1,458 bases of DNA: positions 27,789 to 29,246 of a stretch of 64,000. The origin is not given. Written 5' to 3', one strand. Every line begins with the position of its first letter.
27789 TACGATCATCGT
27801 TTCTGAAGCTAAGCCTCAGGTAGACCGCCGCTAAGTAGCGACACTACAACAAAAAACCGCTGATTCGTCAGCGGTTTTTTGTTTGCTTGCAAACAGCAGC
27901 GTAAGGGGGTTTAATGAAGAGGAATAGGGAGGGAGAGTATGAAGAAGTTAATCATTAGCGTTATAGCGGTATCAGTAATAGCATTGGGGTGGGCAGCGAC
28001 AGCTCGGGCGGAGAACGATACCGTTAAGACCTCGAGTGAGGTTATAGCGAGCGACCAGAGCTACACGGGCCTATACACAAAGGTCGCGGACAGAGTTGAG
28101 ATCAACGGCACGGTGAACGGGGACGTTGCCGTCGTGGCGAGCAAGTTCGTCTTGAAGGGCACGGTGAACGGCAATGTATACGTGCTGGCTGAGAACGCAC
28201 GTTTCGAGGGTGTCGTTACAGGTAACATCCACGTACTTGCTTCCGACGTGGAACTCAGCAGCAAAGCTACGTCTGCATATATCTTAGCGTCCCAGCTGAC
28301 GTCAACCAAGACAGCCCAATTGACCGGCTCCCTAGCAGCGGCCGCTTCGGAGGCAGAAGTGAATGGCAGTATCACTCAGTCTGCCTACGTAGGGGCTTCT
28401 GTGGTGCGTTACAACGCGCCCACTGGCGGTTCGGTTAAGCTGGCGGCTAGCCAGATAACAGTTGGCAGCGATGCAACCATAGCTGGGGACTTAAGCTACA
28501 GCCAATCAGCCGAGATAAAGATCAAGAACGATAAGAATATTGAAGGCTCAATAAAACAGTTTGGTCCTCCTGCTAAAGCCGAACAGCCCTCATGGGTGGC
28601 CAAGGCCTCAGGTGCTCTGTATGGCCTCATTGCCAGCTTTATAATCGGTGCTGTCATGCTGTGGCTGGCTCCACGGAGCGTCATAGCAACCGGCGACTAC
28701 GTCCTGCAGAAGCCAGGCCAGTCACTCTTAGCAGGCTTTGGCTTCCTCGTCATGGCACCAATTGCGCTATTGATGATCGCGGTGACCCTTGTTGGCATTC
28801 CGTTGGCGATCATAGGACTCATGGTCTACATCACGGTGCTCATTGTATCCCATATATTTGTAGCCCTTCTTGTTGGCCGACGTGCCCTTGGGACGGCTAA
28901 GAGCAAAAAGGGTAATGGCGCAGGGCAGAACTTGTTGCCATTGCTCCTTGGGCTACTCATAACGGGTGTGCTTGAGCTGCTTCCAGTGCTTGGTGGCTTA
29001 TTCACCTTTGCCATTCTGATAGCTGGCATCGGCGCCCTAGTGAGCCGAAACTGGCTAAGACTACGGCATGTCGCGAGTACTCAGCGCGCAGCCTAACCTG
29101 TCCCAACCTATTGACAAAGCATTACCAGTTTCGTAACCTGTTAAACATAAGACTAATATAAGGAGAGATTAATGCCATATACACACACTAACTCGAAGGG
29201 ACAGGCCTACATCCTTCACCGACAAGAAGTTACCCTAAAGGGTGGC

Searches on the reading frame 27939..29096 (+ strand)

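Call 20: search_protein_families(library=pfam, proteins=[window:27939-29096:+], max_evalue=0.001)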
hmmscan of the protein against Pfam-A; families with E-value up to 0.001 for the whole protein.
window:27939-29096:+ (385 aa): 1 family
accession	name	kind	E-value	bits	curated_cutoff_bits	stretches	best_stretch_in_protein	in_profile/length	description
PF04519.19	Bactofilin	-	7.9e-08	32.9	27.9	1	35-132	2-97/98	Polymer-forming cytoskeletal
